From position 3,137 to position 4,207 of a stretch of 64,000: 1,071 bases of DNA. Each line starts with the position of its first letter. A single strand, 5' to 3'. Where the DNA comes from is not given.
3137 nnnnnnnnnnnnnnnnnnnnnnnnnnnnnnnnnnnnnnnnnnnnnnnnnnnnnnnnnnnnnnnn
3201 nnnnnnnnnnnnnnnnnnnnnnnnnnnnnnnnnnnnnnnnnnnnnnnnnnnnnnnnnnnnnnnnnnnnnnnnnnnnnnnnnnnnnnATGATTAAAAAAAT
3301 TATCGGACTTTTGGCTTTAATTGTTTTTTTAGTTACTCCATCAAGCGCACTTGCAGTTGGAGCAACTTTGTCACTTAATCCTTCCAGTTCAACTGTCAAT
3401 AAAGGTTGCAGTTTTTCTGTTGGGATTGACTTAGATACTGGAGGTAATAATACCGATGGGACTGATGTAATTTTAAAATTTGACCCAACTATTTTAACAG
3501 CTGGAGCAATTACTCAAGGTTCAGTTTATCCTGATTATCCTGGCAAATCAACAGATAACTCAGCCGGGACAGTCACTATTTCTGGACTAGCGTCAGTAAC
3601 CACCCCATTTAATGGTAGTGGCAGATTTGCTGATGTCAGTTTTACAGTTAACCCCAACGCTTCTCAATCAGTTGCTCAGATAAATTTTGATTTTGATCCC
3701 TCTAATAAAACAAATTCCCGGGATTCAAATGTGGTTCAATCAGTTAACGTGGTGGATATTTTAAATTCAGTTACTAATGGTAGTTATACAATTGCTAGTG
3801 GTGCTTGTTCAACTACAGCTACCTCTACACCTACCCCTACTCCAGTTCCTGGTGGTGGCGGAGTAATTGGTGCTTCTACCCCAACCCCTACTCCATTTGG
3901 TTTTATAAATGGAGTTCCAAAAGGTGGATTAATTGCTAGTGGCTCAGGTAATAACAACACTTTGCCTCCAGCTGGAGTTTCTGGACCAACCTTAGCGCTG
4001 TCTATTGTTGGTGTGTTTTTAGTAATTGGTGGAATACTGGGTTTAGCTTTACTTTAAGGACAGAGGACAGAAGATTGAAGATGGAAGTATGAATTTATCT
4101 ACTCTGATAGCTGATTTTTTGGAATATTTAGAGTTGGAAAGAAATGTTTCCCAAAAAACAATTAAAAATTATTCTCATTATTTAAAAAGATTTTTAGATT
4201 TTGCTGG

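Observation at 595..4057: Cohesin-dockerin cell-surface assembly module (dockerin protein plus two adjacent cohesin-like proteins, one with LPPAG+TM anchor)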

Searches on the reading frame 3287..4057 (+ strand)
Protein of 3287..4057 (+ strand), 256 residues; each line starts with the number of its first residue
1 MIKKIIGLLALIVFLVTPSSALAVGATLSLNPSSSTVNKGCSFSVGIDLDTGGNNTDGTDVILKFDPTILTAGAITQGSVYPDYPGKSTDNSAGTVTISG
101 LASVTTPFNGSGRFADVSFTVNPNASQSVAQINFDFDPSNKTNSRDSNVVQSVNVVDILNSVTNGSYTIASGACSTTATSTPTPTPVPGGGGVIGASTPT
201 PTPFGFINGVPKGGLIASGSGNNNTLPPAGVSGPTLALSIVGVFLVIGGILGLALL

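Call 3: search_protein_families(library=pfam, proteins=[window:3287-4057:+], max_evalue=1)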
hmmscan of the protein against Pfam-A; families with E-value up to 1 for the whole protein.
window:3287-4057:+ (256 aa): 0 families

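Call 8: search_solved_structures(query=window:3287-4057:+, max_evalue=10, show_alignments=2)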
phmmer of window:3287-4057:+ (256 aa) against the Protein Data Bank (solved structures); distinct sequences matched with E-value up to 10: 0.

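Call 13: find_homologous_proteins(query=window:3287-4057:+, max_evalue=0.001)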
Query window:3287-4057:+ (256 aa): 637 proteins with E <= 0.001 among 8000 candidates; the best 120 are listed.
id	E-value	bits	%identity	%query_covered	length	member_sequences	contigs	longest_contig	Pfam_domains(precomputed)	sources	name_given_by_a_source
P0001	1.5e-152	524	100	100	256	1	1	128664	-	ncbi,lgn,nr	ncbi:hypothetical protein HY025_05505 [Candidatus Daviesbacteria bacterium]|nr:hypothetical protein 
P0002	8.6e-67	244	54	96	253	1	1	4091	PF00963.25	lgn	-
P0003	2.0e-60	223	49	100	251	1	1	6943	PF00963.25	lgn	-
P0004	5.2e-60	221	49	96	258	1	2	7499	PF00963.25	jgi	jgi:hypothetical protein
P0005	5.5e-59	218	48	93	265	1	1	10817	PF00963.25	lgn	-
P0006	1.4e-58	217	51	93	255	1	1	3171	PF00963.25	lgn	-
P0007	2.4e-58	216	50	99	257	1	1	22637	PF00963.25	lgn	-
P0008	1.9e-57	213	51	93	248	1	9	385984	PF00963.25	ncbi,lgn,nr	ncbi:hypothetical protein HY383_03540 [Candidatus Daviesbacteria bacterium]|nr:hypothetical protein 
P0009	7.4e-57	211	49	96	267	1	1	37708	PF00963.25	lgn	-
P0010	8.9e-57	211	49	100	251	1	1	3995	PF00963.25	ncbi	-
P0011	1.7e-56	210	51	84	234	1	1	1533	PF00963.25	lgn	-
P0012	6.8e-56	208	45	96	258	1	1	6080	PF00963.25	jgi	jgi:hypothetical protein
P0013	9.4e-56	207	50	100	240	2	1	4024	PF00963.25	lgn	-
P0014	3.2e-55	206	48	95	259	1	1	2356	PF00963.25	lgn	-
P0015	3.2e-55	206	50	100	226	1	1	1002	PF00963.25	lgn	-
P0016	3.9e-55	205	48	94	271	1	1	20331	PF00963.25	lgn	-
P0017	4.8e-55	205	47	100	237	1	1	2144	PF00963.25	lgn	-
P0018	5.0e-55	205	48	100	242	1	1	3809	PF00963.25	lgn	-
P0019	5.6e-55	205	47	100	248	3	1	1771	PF00963.25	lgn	-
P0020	7.8e-55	204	49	95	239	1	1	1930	PF00963.25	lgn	-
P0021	8.6e-55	204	46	94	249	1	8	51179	PF00963.25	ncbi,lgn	-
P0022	9.2e-55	204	48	100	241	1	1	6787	PF00963.25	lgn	-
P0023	9.3e-55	204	47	100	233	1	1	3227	PF00963.25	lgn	-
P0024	9.7e-55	204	49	95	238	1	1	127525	PF00963.25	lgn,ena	-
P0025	1.1e-54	204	51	86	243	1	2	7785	PF00963.25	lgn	-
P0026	1.4e-54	204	50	93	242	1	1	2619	PF00963.25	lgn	-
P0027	1.8e-54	203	46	100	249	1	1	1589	PF00963.25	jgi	jgi:hypothetical protein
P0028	1.9e-54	203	48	88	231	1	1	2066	PF00963.25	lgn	-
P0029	2.9e-54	203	49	100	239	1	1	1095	PF00963.25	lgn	-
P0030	3.0e-54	202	47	100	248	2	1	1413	PF00963.25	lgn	-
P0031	4.4e-54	202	53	64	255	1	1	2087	PF00963.25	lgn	-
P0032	5.9e-54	202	44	100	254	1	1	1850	PF00963.25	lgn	-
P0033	7.5e-54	201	46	94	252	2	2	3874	PF00963.25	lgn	-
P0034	7.9e-54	201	50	91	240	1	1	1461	PF00963.25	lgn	-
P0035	9.0e-54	201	50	100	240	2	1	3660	PF00963.25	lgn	-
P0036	9.1e-54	201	45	95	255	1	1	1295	PF00963.25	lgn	-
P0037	9.8e-54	201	55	73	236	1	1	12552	PF00963.25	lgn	-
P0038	1.5e-53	200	47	100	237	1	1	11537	PF00963.25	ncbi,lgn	-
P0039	1.5e-53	200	51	95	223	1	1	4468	PF00963.25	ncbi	-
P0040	1.6e-53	200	50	92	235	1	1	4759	PF00963.25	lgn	-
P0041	1.7e-53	200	47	97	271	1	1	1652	PF00963.25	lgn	-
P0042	1.9e-53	200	45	90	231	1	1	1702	PF00963.25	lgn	-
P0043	2.8e-53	199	45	100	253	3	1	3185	PF00963.25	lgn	-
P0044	3.0e-53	199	51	92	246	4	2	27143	PF00963.25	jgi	-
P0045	3.7e-53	199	49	100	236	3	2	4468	PF00963.25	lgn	-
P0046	4.0e-53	199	47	88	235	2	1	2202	PF00963.25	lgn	-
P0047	4.3e-53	199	48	90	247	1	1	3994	PF00963.25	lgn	-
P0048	5.9e-53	198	47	83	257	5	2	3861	PF00963.25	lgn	-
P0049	6.3e-53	198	46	91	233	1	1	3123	PF00963.25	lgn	-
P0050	6.6e-53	198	52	67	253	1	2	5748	PF00963.25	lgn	-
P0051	1.0e-52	197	47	100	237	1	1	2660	PF00963.25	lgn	-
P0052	1.0e-52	197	49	93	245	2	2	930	PF00963.25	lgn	-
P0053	1.0e-52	197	53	67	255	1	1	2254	PF00963.25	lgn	-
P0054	1.1e-52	197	46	96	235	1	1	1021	PF00963.25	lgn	-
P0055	1.1e-52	197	51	92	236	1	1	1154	PF00963.25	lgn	-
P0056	1.2e-52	197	47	89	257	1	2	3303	PF00963.25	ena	-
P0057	1.6e-52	197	54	73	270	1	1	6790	PF00963.25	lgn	-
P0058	1.6e-52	197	47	100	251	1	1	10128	PF00963.25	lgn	-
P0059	1.7e-52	197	49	98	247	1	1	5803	PF00963.25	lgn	-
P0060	1.9e-52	197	49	99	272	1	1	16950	PF00963.25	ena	-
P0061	2.0e-52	196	46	100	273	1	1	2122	PF00963.25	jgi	jgi:hypothetical protein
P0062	2.1e-52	196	47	91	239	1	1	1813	PF00963.25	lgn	-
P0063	2.1e-52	196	50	75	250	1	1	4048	PF00963.25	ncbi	-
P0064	2.2e-52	196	44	89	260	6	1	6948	PF00963.25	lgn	-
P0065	3.2e-52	196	47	100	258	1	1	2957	PF00963.25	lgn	-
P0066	3.9e-52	196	48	88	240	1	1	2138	PF00963.25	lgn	-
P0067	4.1e-52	195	48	98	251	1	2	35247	PF00963.25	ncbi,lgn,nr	ncbi:hypothetical protein HYW46_07050 [Candidatus Daviesbacteria bacterium]|nr:hypothetical protein 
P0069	4.4e-52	195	47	100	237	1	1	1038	PF00963.25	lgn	-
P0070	4.8e-52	195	53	72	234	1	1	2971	PF00963.25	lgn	-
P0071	5.6e-52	195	46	100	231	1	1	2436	PF00963.25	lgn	-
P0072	5.9e-52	195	46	94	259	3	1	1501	PF00963.25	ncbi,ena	-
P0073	6.0e-52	195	45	93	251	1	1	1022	PF00963.25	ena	-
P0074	6.8e-52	195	46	95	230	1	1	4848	PF00963.25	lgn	-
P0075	6.8e-52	195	48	95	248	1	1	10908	PF00963.25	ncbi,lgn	-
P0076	7.5e-52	195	47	95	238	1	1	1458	PF00963.25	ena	-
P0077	8.2e-52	194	48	93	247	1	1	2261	PF00963.25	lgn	-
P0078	8.2e-52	194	47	100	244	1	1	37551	PF00963.25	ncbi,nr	ncbi:hypothetical protein HY385_03150 [Candidatus Daviesbacteria bacterium]|nr:hypothetical protein 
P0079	8.6e-52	194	54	68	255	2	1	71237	PF00963.25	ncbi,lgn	-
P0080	1.0e-51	194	45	100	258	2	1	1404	PF00963.25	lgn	-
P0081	1.1e-51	194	49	100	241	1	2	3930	PF00963.25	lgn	-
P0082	1.4e-51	194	57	61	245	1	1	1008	PF00963.25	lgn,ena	-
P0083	1.4e-51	194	50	67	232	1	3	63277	PF00963.25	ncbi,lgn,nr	ncbi:hypothetical protein HYS94_02435 [Candidatus Daviesbacteria bacterium]|nr:hypothetical protein 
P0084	1.6e-51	194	47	100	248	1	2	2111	PF00963.25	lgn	-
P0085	1.7e-51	193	48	100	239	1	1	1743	PF00963.25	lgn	-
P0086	1.8e-51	193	43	100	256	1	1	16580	PF00963.25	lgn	-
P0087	2.0e-51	193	47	98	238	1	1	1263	PF00963.25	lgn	-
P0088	2.2e-51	193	48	98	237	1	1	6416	PF00963.25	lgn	-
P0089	2.2e-51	193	50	93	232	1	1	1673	PF00963.25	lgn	-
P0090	2.3e-51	193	47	100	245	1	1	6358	PF00963.25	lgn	-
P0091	2.5e-51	193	54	68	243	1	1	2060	PF00963.25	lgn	-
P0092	2.8e-51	193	45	100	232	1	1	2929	PF00963.25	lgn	-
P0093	2.9e-51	193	47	93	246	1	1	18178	PF00963.25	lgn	-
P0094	3.1e-51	193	48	100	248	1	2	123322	PF00963.25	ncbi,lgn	-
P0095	3.1e-51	193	55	56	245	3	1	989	PF00963.25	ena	-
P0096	3.5e-51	192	51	92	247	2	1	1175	PF00963.25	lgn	-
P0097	4.2e-51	192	49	100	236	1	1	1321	PF00963.25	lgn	-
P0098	4.2e-51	192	53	70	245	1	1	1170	PF00963.25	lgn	-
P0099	4.5e-51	192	47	96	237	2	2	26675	PF00963.25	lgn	-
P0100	6.3e-51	192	50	73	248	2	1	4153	PF00963.25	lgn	-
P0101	6.6e-51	192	43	100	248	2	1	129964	PF00963.25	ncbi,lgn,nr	ncbi:MAG: cohesin domain-containing protein [Candidatus Daviesbacteria bacterium]|nr:cohesin domain-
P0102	6.7e-51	192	45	96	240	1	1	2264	PF00963.25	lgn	-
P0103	6.8e-51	191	47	97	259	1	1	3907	PF00963.25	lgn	-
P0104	7.0e-51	191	48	98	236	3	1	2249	PF00963.25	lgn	-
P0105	7.4e-51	191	46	100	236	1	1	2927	PF00963.25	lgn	-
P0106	7.9e-51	191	46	100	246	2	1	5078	PF00963.25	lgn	-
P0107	8.3e-51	191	46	92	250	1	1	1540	PF00963.25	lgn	-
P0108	8.4e-51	191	50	68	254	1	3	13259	PF00963.25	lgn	-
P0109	8.4e-51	191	47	88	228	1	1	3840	PF00963.25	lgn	-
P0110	8.4e-51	191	47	100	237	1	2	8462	PF00963.25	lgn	-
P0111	8.5e-51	191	46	95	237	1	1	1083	PF00963.25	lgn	-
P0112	8.8e-51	191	48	100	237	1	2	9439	PF00963.25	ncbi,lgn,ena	-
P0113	8.9e-51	191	53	70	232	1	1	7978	PF00963.25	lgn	-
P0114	8.9e-51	191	49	88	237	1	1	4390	PF00963.25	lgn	-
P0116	1.1e-50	191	47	100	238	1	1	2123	PF00963.25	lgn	-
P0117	1.2e-50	191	47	95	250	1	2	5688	PF00963.25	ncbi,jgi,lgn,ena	-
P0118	1.2e-50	191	48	86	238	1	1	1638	PF00963.25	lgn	-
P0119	1.2e-50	191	45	100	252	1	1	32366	PF00963.25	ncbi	-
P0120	1.3e-50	191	49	93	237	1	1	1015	PF00963.25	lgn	-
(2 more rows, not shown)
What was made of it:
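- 3287..4057 (+): P3: signal peptide (aa 1-23), cohesin (aa 24-175 = nt 3356-3811), PT/Gly linker, LPPAG (aa 226-230 = nt 3962-3976), C-terminal TM (aa 235-256 = nt 3989-4054). Nearly all of 120 listed homologues carry PF00963 (call 13).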

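Call 17: search_protein_families(library=ncbifam, proteins=[window:3287-4057:+], max_evalue=1)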
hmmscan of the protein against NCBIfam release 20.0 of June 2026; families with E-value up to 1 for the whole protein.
window:3287-4057:+ (256 aa): 1 family
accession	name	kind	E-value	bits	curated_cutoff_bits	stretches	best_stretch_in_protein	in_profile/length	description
NF041828.1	hydrophobin_BslB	equivalog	0.02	14.8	225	1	115-161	52-98/157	biofilm surface layer hydrophobin BslB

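Call 25: find_encoding_contigs(protein=P0008, flank=8000, max_places=2)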
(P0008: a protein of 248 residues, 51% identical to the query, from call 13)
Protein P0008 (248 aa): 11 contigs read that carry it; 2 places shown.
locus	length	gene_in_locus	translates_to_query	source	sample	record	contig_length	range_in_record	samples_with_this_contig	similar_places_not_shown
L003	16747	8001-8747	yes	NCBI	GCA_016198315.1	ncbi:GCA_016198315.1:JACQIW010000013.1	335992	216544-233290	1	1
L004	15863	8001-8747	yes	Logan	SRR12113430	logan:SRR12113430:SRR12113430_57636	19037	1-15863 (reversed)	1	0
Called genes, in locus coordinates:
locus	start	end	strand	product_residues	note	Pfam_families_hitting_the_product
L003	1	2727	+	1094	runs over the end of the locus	PF00090:TSP_1, PF19028:TSP1_spondin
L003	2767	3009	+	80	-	-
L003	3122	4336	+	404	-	-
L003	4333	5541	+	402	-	-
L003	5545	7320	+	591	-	PF00404:Dockerin_1 (weak)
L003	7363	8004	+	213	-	-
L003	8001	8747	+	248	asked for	PF00963:Cohesin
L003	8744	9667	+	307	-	PF02899:Phage_int_SAM_1, PF13102:Phage_int_SAM_5, PF00589:Phage_integrase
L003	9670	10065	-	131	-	PF04020:Phage_holin_4_2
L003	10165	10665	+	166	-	-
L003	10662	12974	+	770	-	PF00690:Cation_ATPase_N, PF00122:E1-E2_ATPase, PF00702:Hydrolase, PF13246:Cation_ATPase, PF12710:HAD (weak), PF08282:Hydrolase_3 (faint), PF00689:Cation_ATPase_C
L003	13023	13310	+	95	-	-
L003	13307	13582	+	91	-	-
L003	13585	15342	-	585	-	-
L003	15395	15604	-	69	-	-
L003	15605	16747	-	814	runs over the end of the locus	PF00521:DNA_topoisoIV, PF03989:DNA_gyraseA_C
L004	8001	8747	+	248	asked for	PF00963:Cohesin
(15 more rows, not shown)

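Call 26: find_encoding_contigs(protein=P0101, flank=8000, max_places=2)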
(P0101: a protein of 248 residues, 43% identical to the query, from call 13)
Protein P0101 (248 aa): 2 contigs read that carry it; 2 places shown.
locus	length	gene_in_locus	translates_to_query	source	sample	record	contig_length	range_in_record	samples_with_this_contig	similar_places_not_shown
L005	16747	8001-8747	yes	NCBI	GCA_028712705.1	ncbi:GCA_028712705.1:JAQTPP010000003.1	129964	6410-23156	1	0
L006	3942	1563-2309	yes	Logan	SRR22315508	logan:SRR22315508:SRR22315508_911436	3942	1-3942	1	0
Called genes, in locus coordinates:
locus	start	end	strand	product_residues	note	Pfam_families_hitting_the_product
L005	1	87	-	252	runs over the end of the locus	PF07719:TPR_2 (faint), PF13414:TPR_11 (faint), PF14559:TPR_19 (faint), PF00515:TPR_1 (weak), PF13181:TPR_8 (weak)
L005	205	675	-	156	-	-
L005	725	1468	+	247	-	PF20772:TACO1_YebC_N, PF01709:Transcrip_reg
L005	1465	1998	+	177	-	PF02075:RuvC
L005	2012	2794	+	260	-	PF18900:DUF5656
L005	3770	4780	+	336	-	PF02899:Phage_int_SAM_1, PF13495:Phage_int_SAM_4 (weak), PF00589:Phage_integrase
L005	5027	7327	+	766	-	-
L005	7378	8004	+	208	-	PF00963:Cohesin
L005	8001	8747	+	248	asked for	PF00963:Cohesin (weak)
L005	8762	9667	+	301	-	PF02899:Phage_int_SAM_1, PF13102:Phage_int_SAM_5, PF00589:Phage_integrase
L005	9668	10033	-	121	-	PF04020:Phage_holin_4_2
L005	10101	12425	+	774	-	PF00690:Cation_ATPase_N, PF00122:E1-E2_ATPase, PF00702:Hydrolase, PF13246:Cation_ATPase, PF00689:Cation_ATPase_C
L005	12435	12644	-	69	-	-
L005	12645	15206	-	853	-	PF00521:DNA_topoisoIV, PF03989:DNA_gyraseA_C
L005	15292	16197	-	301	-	PF01820:Dala_Dala_lig_N, PF02655:ATP-grasp_3, PF07478:Dala_Dala_lig_C, PF08443:RimK (faint), PF02786:CPSase_L_D2 (faint)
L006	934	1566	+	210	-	PF00963:Cohesin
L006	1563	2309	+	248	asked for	PF00963:Cohesin (weak)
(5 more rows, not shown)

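Call 28: predict_structure(alignment_id=A1)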
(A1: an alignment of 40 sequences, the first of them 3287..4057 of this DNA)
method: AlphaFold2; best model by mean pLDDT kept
length: 256 residues; sequences in the alignment: 40
mean_pLDDT: 80.9   pTM: 0.64
mean pLDDT of the five models: 80.9, 80.7, 80.7, 79.9, 78.8
residues with pLDDT >= 90: 122; 70-90: 59; 50-70: 53; < 50: 22
segments of 3 or more residues with pLDDT < 50: 179-181, 212-224
pLDDT, mean of each block of 10 residues (from residue 1): 76 72 80 97 97 93 98 96 93 97 91 98 97 93 84 84 97 70 57 53 53 46 53 66 84 71
secondary structure, 60 per line:
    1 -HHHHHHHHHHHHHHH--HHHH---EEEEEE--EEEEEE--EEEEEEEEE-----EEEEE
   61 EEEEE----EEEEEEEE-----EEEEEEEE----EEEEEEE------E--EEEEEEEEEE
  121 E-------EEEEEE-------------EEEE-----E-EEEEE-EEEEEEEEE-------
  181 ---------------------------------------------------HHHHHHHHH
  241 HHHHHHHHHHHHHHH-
elements in order: H2-16 H19-22 E26-31 E34-39 E42-50 E56-65 E70-77 E83-90 E95-101 E111-121 E129-134 E148-151 E159-163 E165-173 H232-255
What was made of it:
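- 3287..4057 (+): AF2 core pLDDT >90 (call 28).
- On Cohesin (Pfam PF00963): In the AF2 model of P3 the core aa 26-173 is mostly pLDDT >90 (call 28).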

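Call 32: fold_search(model_id=the predicted structure, library=pdb)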
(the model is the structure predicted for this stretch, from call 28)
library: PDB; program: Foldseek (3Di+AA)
matches with E <= 10: 1996; with E <= 0.001: 58
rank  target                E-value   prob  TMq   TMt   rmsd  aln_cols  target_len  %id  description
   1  6kgf_C                4.5e-11  1.00  0.47  0.79   3.1       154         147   16  Crystal structure of CaDoc0917(R16D)-CaCohA2 complex at pH 8.2 (released 2020-07-08)
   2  6kge_A                1.5e-10  1.00  0.47  0.83   2.1       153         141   18  Crystal structure of CaDoc0917(R16D)-CaCohA2 complex at pH 5.5 (released 2020-07-08)
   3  6kgc_A                2.8e-10  1.00  0.47  0.81   2.2       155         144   16  Crystal structure of CaDoc0917(R49D)-CaCohA2 complex at pH 5.4 (released 2020-07-08)
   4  6kgf_A                4.0e-10  1.00  0.47  0.81   2.2       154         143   18  Crystal structure of CaDoc0917(R16D)-CaCohA2 complex at pH 8.2 (released 2020-07-08)
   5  6kgd_A                4.0e-10  1.00  0.47  0.80   2.2       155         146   17  Crystal structure of CaDoc0917(R49D)-CaCohA2 complex at pH 8.0 (released 2020-07-08)
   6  4fl4_I                6.6e-10  1.00  0.46  0.39   3.3       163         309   13  Scaffoldin conformation and dynamics revealed by a ternary complex from the Clostridium thermocellum cellulosome (released 2012-06-27)
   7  2vn5_C                1.4e-09  1.00  0.46  0.77   3.6       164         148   16  The Clostridium cellulolyticum dockerin displays a dual binding mode for its cohesin partner (released 2008-05-20)
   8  2xdh                  1.8e-09  1.00  0.43  0.76   3.1       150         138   13  Non-cellulosomal cohesin from the hyperthermophilic archaeon Archaeoglobus fulgidus (released 2010-05-26)
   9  1g1k_A                2.1e-09  1.00  0.46  0.78   2.5       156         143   15  COHESIN MODULE FROM THE CELLULOSOME OF CLOSTRIDIUM CELLULOLYTICUM (released 2000-11-22)
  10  3kcp_A                2.6e-09  1.00  0.46  0.39   3.3       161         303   14  Crystal structure of interacting Clostridium thermocellum multimodular components (released 2010-02-09)
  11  2vn6_A                3.5e-09  1.00  0.46  0.75   3.7       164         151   16  The Clostridium cellulolyticum dockerin displays a dual binding mode for its cohesin partner (released 2008-05-13)
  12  4uyq_A                4.1e-09  1.00  0.46  0.79   2.7       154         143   19  High resolution structure of the third cohesin ScaC in complex with the ScaB dockerin with a mutation in the C-termina (released 2015-04-15)
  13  2vn5_A                4.6e-09  1.00  0.46  0.79   2.4       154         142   16  The Clostridium cellulolyticum dockerin displays a dual binding mode for its cohesin partner (released 2008-05-20)
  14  4fl4_C                6.1e-09  1.00  0.46  0.39   3.4       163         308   13  Scaffoldin conformation and dynamics revealed by a ternary complex from the Clostridium thermocellum cellulosome (released 2012-06-27)
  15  4uyp_C                7.2e-09  1.00  0.48  0.82   2.8       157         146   19  High resolution structure of the third cohesin ScaC in complex with the ScaB dockerin with a mutation in the N-termina (released 2015-04-15)
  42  2jh2_A                1.9e-06  1.00  0.39  0.69   3.8       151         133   14  X-ray crystal structure of a cohesin-like module from Clostridium perfringens (released 2007-11-06)
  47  2jh2_B                9.2e-06  1.00  0.39  0.68   4.1       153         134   16  X-ray crystal structure of a cohesin-like module from Clostridium perfringens (released 2007-11-06)
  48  2jh2_C                1.4e-05  1.00  0.40  0.72   3.7       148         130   16  X-ray crystal structure of a cohesin-like module from Clostridium perfringens (released 2007-11-06)
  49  2vo8                  2.7e-05  1.00  0.41  0.72   3.4       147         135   10  Cohesin module from Clostridium perfringens ATCC13124 family 33 glycoside hydrolase. (released 2008-09-02)
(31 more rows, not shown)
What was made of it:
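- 3287..4057 (+): The top 50 Foldseek PDB hits are all cohesins, best 6kgf_C at 4.5e-11 (call 32).
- On Cohesin (Pfam PF00963): The top 50 Foldseek PDB hits are all cohesins, E down to 4.5e-11, TM-score on target 0.79-0.83 (call 32).
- Closest known: Type II X-module-dockerin / anchoring-cohesin systems of Clostridium. Different: The cohesins here resemble type I cohesins most (TM-score on target about 0.8, against about 0.57 for type II/III; call 32).
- Closest known: Non-cellulosomal cohesin- and dockerin-like modules. Same: 2xdh, 2jh2 and 2vo8 are among the structural hits to P3 (call 32).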

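Call 35: find_encoding_contigs(protein=P0001, flank=10000, max_places=2)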
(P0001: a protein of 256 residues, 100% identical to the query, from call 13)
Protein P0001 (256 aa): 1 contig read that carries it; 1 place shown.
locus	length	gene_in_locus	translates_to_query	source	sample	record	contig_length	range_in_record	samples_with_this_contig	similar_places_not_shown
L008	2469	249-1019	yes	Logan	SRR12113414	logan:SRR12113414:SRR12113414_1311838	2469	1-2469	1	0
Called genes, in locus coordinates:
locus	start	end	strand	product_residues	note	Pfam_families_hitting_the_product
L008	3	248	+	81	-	?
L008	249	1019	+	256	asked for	-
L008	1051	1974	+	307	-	PF02899:Phage_int_SAM_1, PF13102:Phage_int_SAM_5 (weak), PF13495:Phage_int_SAM_4 (weak), PF00589:Phage_integrase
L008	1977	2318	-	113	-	PF04020:Phage_holin_4_2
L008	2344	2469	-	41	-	?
